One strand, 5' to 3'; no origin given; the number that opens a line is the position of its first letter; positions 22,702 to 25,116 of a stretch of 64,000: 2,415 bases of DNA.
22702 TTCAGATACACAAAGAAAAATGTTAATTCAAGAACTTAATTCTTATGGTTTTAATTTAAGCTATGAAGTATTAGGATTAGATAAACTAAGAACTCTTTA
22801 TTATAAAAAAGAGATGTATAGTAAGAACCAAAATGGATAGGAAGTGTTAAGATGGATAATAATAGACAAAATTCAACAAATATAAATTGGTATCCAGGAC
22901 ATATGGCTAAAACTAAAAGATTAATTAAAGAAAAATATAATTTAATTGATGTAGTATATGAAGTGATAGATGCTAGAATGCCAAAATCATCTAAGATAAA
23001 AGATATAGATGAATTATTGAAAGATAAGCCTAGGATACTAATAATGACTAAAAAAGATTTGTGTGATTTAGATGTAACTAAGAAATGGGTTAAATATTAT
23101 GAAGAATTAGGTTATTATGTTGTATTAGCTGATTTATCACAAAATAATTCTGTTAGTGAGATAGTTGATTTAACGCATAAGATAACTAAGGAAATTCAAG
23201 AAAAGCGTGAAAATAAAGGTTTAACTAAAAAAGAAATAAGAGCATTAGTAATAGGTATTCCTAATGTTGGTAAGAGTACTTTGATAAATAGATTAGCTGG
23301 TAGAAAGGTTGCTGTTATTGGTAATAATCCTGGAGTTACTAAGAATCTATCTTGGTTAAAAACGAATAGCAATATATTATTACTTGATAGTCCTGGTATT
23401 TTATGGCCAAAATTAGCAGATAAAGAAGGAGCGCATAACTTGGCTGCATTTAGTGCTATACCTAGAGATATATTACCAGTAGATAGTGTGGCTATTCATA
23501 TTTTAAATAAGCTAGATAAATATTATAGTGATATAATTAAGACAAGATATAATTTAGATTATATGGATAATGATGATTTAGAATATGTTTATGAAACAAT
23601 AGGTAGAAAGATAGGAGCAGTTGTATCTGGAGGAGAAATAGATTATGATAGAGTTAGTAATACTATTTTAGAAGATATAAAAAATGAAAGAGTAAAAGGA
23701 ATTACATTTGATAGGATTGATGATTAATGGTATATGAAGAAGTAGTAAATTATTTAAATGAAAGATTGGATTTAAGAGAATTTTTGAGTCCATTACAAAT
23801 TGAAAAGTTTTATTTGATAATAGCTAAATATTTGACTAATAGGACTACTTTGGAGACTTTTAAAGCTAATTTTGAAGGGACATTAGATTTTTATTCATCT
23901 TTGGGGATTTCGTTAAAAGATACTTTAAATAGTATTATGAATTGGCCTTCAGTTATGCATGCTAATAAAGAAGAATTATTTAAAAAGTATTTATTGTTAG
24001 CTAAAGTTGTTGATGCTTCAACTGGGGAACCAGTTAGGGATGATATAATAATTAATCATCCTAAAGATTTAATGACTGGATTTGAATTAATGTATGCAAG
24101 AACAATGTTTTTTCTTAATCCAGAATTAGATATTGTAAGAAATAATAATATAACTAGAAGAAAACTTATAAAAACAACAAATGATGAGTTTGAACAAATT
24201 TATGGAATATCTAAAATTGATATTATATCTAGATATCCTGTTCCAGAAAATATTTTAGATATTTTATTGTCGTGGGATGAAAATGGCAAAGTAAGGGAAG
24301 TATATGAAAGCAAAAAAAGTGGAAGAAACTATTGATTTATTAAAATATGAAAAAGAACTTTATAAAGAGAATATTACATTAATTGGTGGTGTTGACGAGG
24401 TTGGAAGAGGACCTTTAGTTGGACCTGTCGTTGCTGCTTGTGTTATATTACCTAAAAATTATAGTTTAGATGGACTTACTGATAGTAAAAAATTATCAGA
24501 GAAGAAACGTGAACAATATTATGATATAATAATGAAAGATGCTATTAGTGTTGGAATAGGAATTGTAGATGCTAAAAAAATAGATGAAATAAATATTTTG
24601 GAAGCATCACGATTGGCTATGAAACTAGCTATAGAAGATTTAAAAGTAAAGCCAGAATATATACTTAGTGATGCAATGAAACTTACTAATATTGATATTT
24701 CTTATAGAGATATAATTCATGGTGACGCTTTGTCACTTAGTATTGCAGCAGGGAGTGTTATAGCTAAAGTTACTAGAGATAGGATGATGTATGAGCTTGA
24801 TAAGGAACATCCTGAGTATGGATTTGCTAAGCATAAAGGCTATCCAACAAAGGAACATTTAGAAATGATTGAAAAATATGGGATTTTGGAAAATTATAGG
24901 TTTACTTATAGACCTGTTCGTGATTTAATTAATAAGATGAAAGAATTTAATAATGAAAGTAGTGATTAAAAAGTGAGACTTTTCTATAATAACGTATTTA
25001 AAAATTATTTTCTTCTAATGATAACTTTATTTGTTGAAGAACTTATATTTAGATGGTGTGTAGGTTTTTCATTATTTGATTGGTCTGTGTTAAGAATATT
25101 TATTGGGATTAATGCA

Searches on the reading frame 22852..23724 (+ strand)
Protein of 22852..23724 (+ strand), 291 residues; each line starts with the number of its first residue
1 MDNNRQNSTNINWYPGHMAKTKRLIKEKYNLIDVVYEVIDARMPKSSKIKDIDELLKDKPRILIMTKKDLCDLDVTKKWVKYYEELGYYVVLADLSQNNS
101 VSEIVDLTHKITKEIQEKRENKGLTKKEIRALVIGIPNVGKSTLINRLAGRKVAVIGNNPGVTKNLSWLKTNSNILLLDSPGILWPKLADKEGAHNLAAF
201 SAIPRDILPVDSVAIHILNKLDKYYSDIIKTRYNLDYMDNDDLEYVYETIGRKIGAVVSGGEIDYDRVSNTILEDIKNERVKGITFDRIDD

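Call 80: search_protein_families(library=pfam, proteins=[window:22852-23724:+], max_evalue=0.01)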
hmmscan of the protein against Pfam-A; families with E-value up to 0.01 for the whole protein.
window:22852-23724:+ (291 aa): 5 families
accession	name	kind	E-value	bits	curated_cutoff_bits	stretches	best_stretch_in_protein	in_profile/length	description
PF01926.29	MMR_HSR1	-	1.1e-17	64.6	21.9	1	131-205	2-75/113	50S ribosome-binding GTPase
PF02421.24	FeoB_N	-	9.1e-09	35.5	27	1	131-183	3-57/156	Ferrous iron transport protein B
PF03193.22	RsgA_GTPase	-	5.8e-08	33.2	30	1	62-183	57-168/174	RsgA GTPase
PF00025.27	Arf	-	0.00088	19.2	22.3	1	123-164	9-48/174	ADP-ribosylation factor family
PF00350.29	Dynamin_N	-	0.0012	19.3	27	1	132-165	2-34/168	Dynamin family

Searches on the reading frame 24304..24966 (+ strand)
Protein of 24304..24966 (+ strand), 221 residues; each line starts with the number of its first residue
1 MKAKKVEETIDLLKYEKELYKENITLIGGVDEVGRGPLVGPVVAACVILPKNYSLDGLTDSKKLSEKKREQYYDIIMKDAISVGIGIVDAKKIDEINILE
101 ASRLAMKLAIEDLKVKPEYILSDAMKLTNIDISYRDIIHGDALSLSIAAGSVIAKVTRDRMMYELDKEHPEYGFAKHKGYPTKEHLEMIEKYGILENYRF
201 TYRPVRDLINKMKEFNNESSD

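Call 80: search_protein_families(library=pfam, proteins=[window:24304-24966:+], max_evalue=0.01)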
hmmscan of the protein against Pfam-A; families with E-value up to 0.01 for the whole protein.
window:24304-24966:+ (221 aa): 1 family
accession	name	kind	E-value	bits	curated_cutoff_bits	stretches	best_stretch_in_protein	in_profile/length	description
PF01351.25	RNase_HII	-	1.5e-40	139.7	25.8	1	29-200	2-190/199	Ribonuclease HII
